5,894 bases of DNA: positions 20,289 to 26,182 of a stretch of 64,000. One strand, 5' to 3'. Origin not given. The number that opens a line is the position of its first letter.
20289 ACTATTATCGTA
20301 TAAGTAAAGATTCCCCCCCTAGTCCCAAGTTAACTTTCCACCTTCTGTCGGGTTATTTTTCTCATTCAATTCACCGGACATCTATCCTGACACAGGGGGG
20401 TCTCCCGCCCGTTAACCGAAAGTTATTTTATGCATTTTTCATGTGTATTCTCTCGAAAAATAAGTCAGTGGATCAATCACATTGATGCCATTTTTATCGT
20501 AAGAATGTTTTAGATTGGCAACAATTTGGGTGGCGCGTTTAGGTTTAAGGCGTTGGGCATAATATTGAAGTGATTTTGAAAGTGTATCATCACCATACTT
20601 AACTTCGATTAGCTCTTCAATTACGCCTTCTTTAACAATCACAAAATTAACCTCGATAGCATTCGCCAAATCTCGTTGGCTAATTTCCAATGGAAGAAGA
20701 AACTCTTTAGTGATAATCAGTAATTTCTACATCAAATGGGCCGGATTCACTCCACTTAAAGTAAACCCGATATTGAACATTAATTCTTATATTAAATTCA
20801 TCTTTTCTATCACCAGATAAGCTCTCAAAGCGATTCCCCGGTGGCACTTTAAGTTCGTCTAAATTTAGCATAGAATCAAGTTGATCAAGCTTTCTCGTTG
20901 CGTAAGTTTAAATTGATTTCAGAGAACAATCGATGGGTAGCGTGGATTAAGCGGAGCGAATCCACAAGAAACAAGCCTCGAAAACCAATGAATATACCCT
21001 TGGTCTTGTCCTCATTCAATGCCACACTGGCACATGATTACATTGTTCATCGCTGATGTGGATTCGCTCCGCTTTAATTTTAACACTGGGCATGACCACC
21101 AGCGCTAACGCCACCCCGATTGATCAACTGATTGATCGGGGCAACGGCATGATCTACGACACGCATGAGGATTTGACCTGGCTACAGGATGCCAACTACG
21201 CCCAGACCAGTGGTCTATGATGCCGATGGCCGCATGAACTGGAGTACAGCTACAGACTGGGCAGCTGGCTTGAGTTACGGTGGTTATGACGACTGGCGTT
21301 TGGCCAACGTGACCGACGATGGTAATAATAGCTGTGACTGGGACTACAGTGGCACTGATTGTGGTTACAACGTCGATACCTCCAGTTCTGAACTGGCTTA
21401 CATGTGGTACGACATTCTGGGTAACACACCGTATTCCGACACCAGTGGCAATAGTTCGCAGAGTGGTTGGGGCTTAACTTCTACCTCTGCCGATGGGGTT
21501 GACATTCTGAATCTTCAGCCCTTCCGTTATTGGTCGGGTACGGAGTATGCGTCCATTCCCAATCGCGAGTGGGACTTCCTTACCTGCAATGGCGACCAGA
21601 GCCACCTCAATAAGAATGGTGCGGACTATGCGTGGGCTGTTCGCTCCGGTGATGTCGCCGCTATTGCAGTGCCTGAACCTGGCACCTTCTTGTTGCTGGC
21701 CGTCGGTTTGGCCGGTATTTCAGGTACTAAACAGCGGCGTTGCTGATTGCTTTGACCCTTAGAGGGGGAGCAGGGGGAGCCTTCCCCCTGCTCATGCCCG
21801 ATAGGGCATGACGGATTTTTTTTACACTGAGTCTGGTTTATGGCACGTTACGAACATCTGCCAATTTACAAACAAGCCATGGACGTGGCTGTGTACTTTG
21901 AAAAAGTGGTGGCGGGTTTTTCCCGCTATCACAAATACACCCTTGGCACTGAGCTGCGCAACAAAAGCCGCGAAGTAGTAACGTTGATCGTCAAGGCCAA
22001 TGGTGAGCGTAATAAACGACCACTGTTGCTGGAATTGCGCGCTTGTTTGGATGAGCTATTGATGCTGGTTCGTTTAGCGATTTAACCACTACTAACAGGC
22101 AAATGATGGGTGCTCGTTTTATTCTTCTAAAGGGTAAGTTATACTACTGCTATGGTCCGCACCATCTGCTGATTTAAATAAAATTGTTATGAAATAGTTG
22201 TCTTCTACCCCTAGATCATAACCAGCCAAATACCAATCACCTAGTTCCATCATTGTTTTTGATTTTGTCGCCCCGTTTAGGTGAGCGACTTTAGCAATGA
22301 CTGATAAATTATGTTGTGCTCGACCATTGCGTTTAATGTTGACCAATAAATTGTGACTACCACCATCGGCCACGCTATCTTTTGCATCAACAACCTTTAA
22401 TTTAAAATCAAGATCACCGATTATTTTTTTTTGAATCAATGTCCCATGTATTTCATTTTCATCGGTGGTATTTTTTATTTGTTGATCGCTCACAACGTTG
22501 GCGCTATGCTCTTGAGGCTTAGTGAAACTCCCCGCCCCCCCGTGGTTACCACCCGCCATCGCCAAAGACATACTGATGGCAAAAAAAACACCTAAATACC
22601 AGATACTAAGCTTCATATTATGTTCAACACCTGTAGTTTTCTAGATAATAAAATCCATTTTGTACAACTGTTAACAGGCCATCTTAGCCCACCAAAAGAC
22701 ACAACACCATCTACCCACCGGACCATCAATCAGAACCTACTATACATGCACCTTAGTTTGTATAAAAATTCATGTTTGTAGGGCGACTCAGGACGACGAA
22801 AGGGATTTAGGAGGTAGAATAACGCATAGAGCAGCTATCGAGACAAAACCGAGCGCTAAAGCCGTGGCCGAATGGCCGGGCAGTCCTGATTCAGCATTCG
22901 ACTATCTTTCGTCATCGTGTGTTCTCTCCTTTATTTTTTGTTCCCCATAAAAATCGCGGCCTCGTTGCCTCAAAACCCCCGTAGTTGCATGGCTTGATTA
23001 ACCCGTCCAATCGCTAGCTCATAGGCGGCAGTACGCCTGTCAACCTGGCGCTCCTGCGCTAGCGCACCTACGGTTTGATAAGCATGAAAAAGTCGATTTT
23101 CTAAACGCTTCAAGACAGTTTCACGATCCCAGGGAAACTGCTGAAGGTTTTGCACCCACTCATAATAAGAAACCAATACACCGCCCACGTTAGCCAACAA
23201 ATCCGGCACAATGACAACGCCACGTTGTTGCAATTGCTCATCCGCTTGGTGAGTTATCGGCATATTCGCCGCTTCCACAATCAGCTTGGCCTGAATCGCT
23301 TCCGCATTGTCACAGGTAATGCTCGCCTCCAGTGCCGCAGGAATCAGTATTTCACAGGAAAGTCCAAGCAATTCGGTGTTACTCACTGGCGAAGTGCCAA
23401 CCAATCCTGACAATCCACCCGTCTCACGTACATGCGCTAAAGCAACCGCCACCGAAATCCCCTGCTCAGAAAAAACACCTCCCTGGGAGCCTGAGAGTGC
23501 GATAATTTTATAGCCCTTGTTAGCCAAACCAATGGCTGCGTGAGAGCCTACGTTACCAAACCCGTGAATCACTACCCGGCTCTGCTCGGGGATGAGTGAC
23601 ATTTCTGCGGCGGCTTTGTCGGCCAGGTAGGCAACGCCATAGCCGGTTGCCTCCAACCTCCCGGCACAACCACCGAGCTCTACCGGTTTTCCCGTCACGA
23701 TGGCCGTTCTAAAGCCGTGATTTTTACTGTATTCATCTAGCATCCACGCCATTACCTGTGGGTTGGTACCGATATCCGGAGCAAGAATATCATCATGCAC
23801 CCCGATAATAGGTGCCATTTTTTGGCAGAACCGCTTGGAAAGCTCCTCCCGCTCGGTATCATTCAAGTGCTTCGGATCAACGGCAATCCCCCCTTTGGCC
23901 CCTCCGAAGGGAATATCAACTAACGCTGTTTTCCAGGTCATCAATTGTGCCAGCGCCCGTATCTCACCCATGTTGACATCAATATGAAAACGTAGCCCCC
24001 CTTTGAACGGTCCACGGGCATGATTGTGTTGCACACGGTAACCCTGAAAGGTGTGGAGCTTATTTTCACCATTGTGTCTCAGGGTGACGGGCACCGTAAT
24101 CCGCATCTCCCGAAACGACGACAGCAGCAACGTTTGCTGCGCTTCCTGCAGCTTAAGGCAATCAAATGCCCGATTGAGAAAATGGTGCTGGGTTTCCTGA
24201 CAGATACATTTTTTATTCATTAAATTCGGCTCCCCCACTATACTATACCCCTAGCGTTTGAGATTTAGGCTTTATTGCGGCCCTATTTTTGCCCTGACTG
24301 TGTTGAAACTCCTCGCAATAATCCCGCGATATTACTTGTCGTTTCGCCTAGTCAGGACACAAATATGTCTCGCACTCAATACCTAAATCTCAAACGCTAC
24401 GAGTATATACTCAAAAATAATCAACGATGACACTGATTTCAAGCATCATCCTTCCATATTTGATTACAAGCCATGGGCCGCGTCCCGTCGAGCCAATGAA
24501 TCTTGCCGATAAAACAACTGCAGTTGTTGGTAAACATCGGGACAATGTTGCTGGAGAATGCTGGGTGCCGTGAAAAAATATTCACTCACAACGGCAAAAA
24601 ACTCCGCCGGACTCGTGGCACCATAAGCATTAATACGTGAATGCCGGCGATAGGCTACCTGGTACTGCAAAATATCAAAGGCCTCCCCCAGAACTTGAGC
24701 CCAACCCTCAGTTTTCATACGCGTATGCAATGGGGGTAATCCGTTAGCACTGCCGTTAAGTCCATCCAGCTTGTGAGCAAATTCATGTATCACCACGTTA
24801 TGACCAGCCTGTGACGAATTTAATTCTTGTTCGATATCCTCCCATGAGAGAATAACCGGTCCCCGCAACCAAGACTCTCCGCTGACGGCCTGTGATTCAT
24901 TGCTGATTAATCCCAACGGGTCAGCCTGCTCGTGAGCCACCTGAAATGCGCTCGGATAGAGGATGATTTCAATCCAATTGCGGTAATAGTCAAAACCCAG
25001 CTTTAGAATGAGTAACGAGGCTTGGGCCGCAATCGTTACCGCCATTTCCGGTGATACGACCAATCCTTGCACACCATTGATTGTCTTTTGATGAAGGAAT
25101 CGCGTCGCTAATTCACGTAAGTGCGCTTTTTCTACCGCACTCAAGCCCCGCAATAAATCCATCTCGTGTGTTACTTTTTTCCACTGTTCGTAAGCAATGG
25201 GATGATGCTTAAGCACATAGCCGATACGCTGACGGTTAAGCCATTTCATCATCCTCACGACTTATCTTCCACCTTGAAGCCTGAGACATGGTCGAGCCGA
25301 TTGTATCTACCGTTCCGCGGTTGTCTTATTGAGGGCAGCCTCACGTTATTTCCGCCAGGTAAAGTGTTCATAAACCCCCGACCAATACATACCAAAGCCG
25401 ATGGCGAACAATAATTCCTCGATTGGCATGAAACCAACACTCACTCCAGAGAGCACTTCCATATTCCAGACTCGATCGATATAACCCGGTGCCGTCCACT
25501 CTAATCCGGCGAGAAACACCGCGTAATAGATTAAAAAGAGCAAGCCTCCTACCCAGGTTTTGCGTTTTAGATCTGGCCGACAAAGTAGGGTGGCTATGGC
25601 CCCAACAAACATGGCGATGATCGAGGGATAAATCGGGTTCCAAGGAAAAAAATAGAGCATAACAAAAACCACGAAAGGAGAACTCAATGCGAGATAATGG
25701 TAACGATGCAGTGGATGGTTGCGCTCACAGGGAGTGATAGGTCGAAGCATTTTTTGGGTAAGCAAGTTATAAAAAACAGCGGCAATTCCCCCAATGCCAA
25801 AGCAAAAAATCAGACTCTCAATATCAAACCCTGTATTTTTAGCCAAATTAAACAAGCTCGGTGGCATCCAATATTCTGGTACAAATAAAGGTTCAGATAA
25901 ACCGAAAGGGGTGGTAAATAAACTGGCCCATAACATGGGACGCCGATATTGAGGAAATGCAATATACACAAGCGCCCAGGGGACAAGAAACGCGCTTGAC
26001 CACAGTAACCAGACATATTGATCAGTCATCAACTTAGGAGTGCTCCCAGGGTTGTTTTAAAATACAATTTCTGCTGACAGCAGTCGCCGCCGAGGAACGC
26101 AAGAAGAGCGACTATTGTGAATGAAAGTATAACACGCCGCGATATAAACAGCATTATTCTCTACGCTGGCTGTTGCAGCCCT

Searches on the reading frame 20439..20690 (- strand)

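Call 13: search_protein_families(library=pfam, proteins=[window:20439-20690:-], max_evalue=0.00001)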
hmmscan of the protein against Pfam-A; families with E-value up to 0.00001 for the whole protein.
window:20439-20690:- (83 aa): 0 families

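Call 58: search_protein_families(library=padloc, proteins=[window:20439-20690:-], max_evalue=0.001)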
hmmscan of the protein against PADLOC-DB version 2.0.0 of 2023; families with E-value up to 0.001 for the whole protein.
window:20439-20690:- (83 aa): 1 family
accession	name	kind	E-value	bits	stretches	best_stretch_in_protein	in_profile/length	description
PDLC04786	PDC-S01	-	0.00016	18.5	1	10-59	365-413/439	-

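Call 59: search_protein_families(library=pfam, proteins=[window:20439-20690:-], max_evalue=0.1)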
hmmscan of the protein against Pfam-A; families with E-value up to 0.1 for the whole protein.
window:20439-20690:- (83 aa): 0 families

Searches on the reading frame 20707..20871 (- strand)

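Call 58: search_protein_families(library=padloc, proteins=[window:20707-20871:-], max_evalue=0.001)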
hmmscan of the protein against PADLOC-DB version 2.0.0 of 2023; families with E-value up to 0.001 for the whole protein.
window:20707-20871:- (54 aa): 0 families

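Call 59: search_protein_families(library=pfam, proteins=[window:20707-20871:-], max_evalue=0.1)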
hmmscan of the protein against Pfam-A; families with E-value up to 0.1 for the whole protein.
window:20707-20871:- (54 aa): 1 family
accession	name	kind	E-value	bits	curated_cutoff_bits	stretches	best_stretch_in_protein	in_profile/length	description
PF05015.19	HigB-like_toxin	-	2.1e-10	41.4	27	1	3-48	41-86/91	RelE-like toxin of type II toxin-antitoxin system HigB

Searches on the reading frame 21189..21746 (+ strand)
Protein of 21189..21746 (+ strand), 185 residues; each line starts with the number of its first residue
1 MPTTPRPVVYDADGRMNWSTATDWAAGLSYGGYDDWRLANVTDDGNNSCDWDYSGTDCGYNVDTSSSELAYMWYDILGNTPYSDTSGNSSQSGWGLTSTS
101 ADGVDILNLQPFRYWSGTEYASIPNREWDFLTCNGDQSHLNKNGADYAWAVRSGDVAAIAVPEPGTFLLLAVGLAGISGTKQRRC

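Call 13: search_protein_families(library=pfam, proteins=[window:21189-21746:+], max_evalue=0.00001)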
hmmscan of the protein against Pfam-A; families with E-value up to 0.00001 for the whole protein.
window:21189-21746:+ (185 aa): 2 families
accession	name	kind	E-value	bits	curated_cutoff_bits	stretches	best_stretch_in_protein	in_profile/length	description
PF07603.17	Lcl_C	-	3.5e-08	34.2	34.9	1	13-152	19-117/117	Lcl C-terminal domain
PF07589.16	PEP-CTERM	-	1.8e-06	28.2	20.7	1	160-183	1-23/24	PEP-CTERM motif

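Call 58: search_protein_families(library=padloc, proteins=[window:21189-21746:+], max_evalue=0.001)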
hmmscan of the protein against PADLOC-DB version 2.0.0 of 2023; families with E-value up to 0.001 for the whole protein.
window:21189-21746:+ (185 aa): 0 families

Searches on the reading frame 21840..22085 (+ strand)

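Call 13: search_protein_families(library=pfam, proteins=[window:21840-22085:+], max_evalue=0.00001)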
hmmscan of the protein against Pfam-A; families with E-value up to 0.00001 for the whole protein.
window:21840-22085:+ (81 aa): 1 family
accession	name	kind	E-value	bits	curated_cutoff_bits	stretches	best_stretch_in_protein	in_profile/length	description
PF22296.2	bAvd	-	2.2e-07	31.7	40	1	9-80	3-74/107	bAvd-like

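Call 58: search_protein_families(library=padloc, proteins=[window:21840-22085:+], max_evalue=0.001)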
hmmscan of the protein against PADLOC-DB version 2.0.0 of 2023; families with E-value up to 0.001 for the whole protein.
window:21840-22085:+ (81 aa): 0 families

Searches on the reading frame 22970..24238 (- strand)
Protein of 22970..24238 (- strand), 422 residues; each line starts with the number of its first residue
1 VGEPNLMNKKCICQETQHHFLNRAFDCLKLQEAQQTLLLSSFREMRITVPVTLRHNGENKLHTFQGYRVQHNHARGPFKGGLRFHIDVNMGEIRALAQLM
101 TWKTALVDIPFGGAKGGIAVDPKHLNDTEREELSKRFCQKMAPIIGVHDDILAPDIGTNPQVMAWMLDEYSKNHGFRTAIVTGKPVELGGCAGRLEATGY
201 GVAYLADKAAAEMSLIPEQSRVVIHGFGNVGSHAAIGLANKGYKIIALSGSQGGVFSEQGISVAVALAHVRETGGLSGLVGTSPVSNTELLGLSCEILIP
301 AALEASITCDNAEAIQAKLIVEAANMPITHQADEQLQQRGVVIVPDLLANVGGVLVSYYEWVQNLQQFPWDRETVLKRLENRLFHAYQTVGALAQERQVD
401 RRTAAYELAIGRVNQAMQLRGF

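Call 13: search_protein_families(library=pfam, proteins=[window:22970-24238:-], max_evalue=0.00001)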
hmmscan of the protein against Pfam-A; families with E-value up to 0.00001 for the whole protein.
window:22970-24238:- (422 aa): 2 families
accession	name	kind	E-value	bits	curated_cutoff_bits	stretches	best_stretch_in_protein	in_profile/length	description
PF00208.27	ELFV_dehydrog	-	5.2e-69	233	23.4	1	189-421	1-241/241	Glutamate/Leucine/Phenylalanine/Valine dehydrogenase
PF02812.23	ELFV_dehydrog_N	-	2.3e-47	160.4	25.3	1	56-172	13-129/129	Glu/Leu/Phe/Val dehydrogenase, dimerisation domain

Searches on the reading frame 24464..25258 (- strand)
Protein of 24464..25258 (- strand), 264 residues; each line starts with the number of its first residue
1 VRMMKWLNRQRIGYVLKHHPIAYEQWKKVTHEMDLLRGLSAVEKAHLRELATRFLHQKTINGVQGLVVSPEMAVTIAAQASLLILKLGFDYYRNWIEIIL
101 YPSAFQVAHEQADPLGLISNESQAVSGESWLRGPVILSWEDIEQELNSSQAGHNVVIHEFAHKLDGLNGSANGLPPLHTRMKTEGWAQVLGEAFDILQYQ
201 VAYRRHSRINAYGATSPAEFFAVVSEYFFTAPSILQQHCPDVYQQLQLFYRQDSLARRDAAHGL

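Call 13: search_protein_families(library=pfam, proteins=[window:24464-25258:-], max_evalue=0.00001)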
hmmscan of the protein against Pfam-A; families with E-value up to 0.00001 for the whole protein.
window:24464-25258:- (264 aa): 1 family
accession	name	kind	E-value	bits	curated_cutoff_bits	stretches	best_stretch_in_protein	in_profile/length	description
PF06167.18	Peptidase_M90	-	3e-88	296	26.2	1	6-251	3-243/243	Glucose-regulated metallo-peptidase M90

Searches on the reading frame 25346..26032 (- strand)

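Call 13: search_protein_families(library=pfam, proteins=[window:25346-26032:-], max_evalue=0.00001)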
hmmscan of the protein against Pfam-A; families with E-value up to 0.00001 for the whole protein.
window:25346-26032:- (228 aa): 1 family
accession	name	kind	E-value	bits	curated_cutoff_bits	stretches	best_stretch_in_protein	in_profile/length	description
PF18916.5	Lycopene_cyc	-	2.6e-15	57.2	27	1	132-224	1-92/92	Lycopene cyclase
